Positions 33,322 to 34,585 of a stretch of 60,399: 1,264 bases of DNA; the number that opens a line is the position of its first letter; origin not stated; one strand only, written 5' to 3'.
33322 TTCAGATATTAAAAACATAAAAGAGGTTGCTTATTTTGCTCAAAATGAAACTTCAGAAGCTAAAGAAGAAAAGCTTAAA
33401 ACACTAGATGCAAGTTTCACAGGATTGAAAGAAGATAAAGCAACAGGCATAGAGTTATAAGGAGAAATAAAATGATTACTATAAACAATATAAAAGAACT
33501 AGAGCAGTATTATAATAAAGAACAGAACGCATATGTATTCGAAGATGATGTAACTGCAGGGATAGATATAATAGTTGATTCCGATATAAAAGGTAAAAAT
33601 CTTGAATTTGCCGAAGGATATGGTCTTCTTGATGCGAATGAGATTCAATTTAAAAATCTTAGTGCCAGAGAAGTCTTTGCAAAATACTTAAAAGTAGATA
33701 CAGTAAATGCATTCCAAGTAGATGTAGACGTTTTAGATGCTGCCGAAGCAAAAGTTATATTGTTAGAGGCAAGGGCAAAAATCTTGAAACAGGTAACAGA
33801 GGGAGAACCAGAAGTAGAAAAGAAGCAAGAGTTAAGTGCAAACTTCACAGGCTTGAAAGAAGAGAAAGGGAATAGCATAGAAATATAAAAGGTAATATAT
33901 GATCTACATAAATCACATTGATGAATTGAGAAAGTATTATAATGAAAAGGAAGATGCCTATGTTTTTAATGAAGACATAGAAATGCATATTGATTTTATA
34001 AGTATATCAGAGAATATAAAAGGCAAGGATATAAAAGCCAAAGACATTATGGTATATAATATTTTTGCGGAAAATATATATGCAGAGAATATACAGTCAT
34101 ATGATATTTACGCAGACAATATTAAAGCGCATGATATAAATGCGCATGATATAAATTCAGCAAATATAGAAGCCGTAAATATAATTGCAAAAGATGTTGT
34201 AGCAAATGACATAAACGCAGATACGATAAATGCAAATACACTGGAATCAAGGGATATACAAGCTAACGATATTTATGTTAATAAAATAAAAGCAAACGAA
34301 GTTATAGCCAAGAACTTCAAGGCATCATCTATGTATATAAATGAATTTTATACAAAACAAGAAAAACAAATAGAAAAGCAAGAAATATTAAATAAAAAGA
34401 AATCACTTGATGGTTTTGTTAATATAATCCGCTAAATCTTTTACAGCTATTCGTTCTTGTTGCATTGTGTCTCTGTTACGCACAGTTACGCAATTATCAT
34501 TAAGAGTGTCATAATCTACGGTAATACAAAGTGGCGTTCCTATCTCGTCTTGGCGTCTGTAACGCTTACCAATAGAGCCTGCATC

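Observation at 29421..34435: Eight tandem same-strand paralogues of an unrecognised repeat-protein family with conserved N- and C-terminal caps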

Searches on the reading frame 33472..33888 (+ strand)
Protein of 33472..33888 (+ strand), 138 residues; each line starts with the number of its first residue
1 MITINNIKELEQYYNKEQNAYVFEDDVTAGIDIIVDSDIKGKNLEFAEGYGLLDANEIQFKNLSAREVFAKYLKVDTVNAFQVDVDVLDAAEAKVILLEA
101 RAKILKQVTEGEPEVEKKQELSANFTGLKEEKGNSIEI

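Call 3: search_protein_families(library=pfam, proteins=[window:33472-33888:+], max_evalue=1)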
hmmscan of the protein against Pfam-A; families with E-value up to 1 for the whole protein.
window:33472-33888:+ (138 aa): 1 family
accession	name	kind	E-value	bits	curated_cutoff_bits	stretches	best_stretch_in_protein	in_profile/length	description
PF11637.13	UvsW-1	-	0.3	11.7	25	1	3-47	6-48/56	UvsW.1 domain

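Call 4: search_protein_families(library=ncbifam, proteins=[window:33472-33888:+], max_evalue=1)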
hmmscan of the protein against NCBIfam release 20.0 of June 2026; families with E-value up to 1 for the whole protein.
window:33472-33888:+ (138 aa): 0 families

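Call 14: search_protein_families(library=phrogs, proteins=[window:33472-33888:+], max_evalue=0.1)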
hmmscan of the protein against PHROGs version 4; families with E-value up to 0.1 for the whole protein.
window:33472-33888:+ (138 aa): 4 families
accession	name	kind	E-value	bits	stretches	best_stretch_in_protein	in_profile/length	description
phrog_16267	-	unknown function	0.0009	17.2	1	5-130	302-421/2299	-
phrog_1143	-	DNA, RNA and nucleotide metabolism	0.0097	16.8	1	3-48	25-66/76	DNA helicase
phrog_7236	-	unknown function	0.048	14.5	1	29-71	10-52/61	-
phrog_34772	-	unknown function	0.093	13.5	0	7-22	35-50/60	-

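Call 23: find_related_loci(query=A3, collection=genome_contigs, flank=10000)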
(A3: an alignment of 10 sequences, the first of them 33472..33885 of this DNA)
Query A3 (138 aa) in genome_contigs; peptide patterns used: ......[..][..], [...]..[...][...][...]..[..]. (x = any residue, [..] = any of these).
190 stretches matched a pattern; 3 encode a relative of the query (tblastn E <= 1e-3); 3 distinct loci.
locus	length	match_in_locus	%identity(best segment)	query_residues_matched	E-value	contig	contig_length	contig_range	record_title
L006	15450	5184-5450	30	1-92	4e-7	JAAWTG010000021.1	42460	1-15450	MAG: Clostridia bacterium isolate ABMPRH_312_1 SL341401_scaffold_1316, whole genome shotgun sequence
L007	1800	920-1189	30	5-89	2e-6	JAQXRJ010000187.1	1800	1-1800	MAG: bacterium isolate SUG1454 k141_4527243, whole genome shotgun sequence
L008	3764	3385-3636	26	4-90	5e-6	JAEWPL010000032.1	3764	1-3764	MAG: Proteobacteria bacterium isolate OH_SBrB_1 k127_70921, whole genome shotgun sequence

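Call 29: find_related_loci(query=A3, collection=viral_contigs, flank=6000)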
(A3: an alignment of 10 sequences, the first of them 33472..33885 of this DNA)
Query A3 (138 aa) in viral_contigs; peptide patterns used: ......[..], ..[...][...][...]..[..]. (x = any residue, [..] = any of these).
290 stretches matched a pattern; 2 encode a relative of the query (tblastn E <= 1e-3); 2 distinct loci.
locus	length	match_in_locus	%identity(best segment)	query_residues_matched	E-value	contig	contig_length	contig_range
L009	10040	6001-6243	37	1-90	2e-12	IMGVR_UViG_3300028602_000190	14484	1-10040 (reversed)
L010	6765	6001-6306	31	1-109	2e-9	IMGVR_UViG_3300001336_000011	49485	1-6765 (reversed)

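Call 63: predict_structure(alignment_id=A2)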
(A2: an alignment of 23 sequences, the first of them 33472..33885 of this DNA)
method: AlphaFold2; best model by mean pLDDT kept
length: 138 residues; sequences in the alignment: 23
mean_pLDDT: 82.6   pTM: 0.71
mean pLDDT of the five models: 82.6, 81.7, 81.6, 78.9, 69.6
residues with pLDDT >= 90: 94; 70-90: 10; 50-70: 8; < 50: 26
segments of 3 or more residues with pLDDT < 50: 112-137
pLDDT, mean of each block of 10 residues (from residue 1): 97 98 98 98 97 98 97 96 94 89 69 40 37 43
secondary structure, 60 per line:
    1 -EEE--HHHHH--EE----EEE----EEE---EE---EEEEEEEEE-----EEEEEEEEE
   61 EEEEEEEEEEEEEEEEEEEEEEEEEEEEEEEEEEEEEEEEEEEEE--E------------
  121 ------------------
elements in order: E2-4 H7-11 E20-22 E27-29 E38-46 E52-105
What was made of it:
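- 33472..33888 (+): P7, 138 aa, short subgroup: N-cap 1-37, solenoid 38-105, disordered tail 112-137. AF2 model pLDDT 97-98 over residues 1-100 and <50 over 112-137 (call 63).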

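Call 66: fold_search(model_id=the predicted structure, library=pdb)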
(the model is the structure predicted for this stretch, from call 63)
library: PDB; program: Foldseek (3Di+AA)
matches with E <= 10: 80; with E <= 0.001: 0
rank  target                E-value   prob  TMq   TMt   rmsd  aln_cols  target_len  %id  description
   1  1m8n_B                5.8e-01  0.21  0.20  0.22  10.7       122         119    8  Choristoneura Fumiferana (Spruce Budworm) Antifreeze Protein Isoform 501 (released 2002-09-18)
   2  9f5x_u                8.5e-01  0.06  0.16  0.13  11.1       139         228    6  Structure of the Chlamydomonas reinhardtii respiratory supercomplex I1 III2 IV2 (released 2025-03-12)
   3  6qvi_B                1.6e+00  0.10  0.28  0.10  10.2       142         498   12  Crystal structure of competence-associated pilin ComZ from Thermus thermophilus (released 2019-05-29)
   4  6qvi_C                1.6e+00  0.09  0.25  0.09  10.9       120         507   10  Crystal structure of competence-associated pilin ComZ from Thermus thermophilus (released 2019-05-29)
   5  6n2b_A                2.2e+00  0.10  0.26  0.12  10.0       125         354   16  The Crystal Structure of Caldicellulosiruptor kristjanssonii Tapirin C-terminal domain (released 2018-12-19)
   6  2n3d_MODEL_1_A        2.2e+00  0.09  0.25  0.32   9.9       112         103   11  Atomic structure of the cytoskeletal bactofilin BacA revealed by solid-state NMR (released 2015-12-16)
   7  1thj_A                2.5e+00  0.04  0.19  0.13  11.8       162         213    5  CARBONIC ANHYDRASE FROM METHANOSARCINA (released 1996-10-14)
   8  5w5t_C                2.6e+00  0.02  0.12  0.06  11.9       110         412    8  Agrobacterium tumefaciens ADP-Glucose Pyrophosphorylase bound to activator ethyl pyruvate (released 2018-11-14)
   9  3wp9                  2.9e+00  0.09  0.27  0.19   8.9       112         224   14  Crystal structure of antifreeze protein from an Antarctic sea ice bacterium Colwellia sp. (released 2014-07-02)
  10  3r1w_B                2.9e+00  0.02  0.13  0.11  11.6       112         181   13  Crystal structure of a carbonic anhydrase from a crude oil degrading psychrophilic library (released 2011-03-23)
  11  5w5t_G                3.1e+00  0.05  0.17  0.07  10.9       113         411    7  Agrobacterium tumefaciens ADP-Glucose Pyrophosphorylase bound to activator ethyl pyruvate (released 2018-11-14)
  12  9qez_B                3.3e+00  0.02  0.16  0.14  11.1       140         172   10  Carbonic anhydrase mutant (released 2025-12-10)
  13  5w5t_I                3.5e+00  0.06  0.18  0.07  10.8       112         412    8  Agrobacterium tumefaciens ADP-Glucose Pyrophosphorylase bound to activator ethyl pyruvate (released 2018-11-14)
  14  6ria_1                3.7e+00  0.04  0.18  0.26  10.5        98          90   11  Bactofilin from Thermus thermophilus, F105R mutant crystal structure (released 2019-07-17)
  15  6jly_F                3.9e+00  0.05  0.19  0.09  11.1       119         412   13  eIF2a - eIF2B complex (released 2019-05-01)
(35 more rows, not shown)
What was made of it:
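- Bactofilin appears among the non-significant Foldseek neighbours (call 66).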

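Call 68: search_protein_families(library=padloc, proteins=[window:33472-33888:+], max_evalue=0.1)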
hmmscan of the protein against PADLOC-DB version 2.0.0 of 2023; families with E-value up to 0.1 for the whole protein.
window:33472-33888:+ (138 aa): 0 families

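Call 70: find_related_loci(query=A3, collection=metagenome_contigs, flank=8000)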
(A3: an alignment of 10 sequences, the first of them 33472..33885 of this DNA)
Query A3 (138 aa) in metagenome_contigs; peptide patterns used: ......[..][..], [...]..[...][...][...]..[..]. (x = any residue, [..] = any of these).
349 stretches matched a pattern; 10 encode a relative of the query (tblastn E <= 1e-3); 10 distinct loci.
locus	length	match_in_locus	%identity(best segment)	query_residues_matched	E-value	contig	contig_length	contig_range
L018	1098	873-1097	38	1-84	3e-13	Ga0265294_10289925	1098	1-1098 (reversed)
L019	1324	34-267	35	1-92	7e-13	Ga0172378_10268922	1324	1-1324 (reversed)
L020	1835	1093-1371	40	1-89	1e-12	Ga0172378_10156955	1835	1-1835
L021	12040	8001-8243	37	1-90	3e-12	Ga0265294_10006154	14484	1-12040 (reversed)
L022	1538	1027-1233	41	1-68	5e-12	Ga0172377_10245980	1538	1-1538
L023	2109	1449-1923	40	1-97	5e-12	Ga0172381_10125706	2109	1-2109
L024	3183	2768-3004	30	1-83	2e-9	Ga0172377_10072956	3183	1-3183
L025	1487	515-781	31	1-92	2e-8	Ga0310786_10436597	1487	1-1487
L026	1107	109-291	36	1-60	7e-8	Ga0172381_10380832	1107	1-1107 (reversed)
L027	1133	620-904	29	1-84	6e-6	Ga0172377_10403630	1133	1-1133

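Call 80: search_protein_families(library=phrogs, proteins=[L006:4731-5048:+, L006:5785-6312:+, L006:6721-7119:+, L006:7139-7852:+, L006:8528-9181:+, L006:9178-9747:+, L006:9722-10300:+, L009:4366-5613:+, L009:7238-7735:+, L009:8702-9214:+], max_evalue=0.00001)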
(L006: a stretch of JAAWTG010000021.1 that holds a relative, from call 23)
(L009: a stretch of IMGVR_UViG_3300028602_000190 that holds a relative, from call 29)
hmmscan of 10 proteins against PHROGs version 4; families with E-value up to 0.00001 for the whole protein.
L006:4731-5048:+ (105 aa): 1 family
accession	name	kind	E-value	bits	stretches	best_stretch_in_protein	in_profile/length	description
phrog_10045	-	DNA, RNA and nucleotide metabolism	1.8e-08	35.1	1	16-74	6-65/74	HTH DNA binding protein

L006:5785-6312:+ (175 aa): 5 families
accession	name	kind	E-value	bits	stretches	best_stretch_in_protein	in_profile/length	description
phrog_7964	-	unknown function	2.6e-47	162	2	1-106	24-130/269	-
phrog_5070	-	unknown function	1.1e-37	130.3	1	1-113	1-114/182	-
phrog_20149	-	unknown function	5.6e-20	72.2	1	1-52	1-53/53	-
phrog_20532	-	unknown function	7e-19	69.1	1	89-173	6-89/100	-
phrog_21367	-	unknown function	1.8e-06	29.4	1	1-39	30-67/70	-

L006:6721-7119:+ (132 aa): 1 family
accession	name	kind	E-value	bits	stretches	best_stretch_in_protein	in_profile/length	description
phrog_997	-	DNA, RNA and nucleotide metabolism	3.1e-29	102.8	1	16-119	4-109/136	replication terminator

L006:7139-7852:+ (237 aa): 2 families
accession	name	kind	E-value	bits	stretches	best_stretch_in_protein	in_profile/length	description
phrog_1029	-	unknown function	6.9e-77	259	1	1-235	3-239/241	-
phrog_16580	-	unknown function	1e-20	74.3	1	171-237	2-65/65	-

L006:8528-9181:+ (217 aa): 2 families
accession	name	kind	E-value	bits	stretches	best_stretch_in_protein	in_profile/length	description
phrog_2872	-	DNA, RNA and nucleotide metabolism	2.2e-71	240.9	1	7-211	1-217/219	Sak4-like ssDNA annealing protein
phrog_124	-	DNA, RNA and nucleotide metabolism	3.7e-09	37.5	1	11-215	46-267/382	Sak4-like ssDNA annealing protein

L006:9178-9747:+ (189 aa): 2 families
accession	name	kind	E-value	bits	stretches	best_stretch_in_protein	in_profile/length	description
phrog_18107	-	unknown function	1.6e-25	91.2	1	1-180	1-180/201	-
phrog_378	-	DNA, RNA and nucleotide metabolism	2.9e-06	28.6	1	15-189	15-163/163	single strand DNA binding protein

L006:9722-10300:+ (192 aa): 1 family
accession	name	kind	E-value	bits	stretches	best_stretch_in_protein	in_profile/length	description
phrog_3490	-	DNA, RNA and nucleotide metabolism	5e-38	131.8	1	21-184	1-171/175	ERCC4-type nuclease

L009:4366-5613:+ (415 aa): 2 families
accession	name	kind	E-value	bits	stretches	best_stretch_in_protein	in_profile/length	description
phrog_1075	-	DNA, RNA and nucleotide metabolism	1.7e-130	437.2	1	1-405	57-444/459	tRNA splicing ligase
phrog_32430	-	DNA, RNA and nucleotide metabolism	5.5e-45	153.5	1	265-402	2-138/139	tRNA splicing ligase RtcB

L009:7238-7735:+ (165 aa): 1 family
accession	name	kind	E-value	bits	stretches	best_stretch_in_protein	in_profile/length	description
phrog_1891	-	DNA, RNA and nucleotide metabolism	1.3e-19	71.6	1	65-162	142-238/255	HNH endonuclease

L009:8702-9214:+ (170 aa): 1 family
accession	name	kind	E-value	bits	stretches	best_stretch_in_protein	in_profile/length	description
phrog_424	-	moron, auxiliary metabolic gene and host takeover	9.1e-10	39.1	1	20-156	241-374/460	phosphoadenosine phosphosulfate reductase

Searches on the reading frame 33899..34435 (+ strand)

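Call 3: search_protein_families(library=pfam, proteins=[window:33899-34435:+], max_evalue=1)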
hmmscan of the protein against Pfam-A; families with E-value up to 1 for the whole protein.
window:33899-34435:+ (178 aa): 0 families

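Call 4: search_protein_families(library=ncbifam, proteins=[window:33899-34435:+], max_evalue=1)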
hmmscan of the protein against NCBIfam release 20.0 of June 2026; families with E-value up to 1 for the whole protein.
window:33899-34435:+ (178 aa): 0 families

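Call 14: search_protein_families(library=phrogs, proteins=[window:33899-34435:+], max_evalue=0.1)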
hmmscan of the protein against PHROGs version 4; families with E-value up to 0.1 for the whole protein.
window:33899-34435:+ (178 aa): 4 families
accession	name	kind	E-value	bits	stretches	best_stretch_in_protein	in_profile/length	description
phrog_32822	-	head and packaging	5.1e-07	28.7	1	30-152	945-1066/1548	virion structural protein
phrog_26466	-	unknown function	0.0008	17.4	1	45-138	1814-1907/2337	-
phrog_38009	-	tail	0.0011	17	1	54-148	945-1039/2075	tail protein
phrog_7841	-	unknown function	0.032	14.2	0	81-145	179-246/489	-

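Call 68: search_protein_families(library=padloc, proteins=[window:33899-34435:+], max_evalue=0.1)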
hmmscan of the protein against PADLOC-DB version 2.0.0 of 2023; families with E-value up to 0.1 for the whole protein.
window:33899-34435:+ (178 aa): 0 families
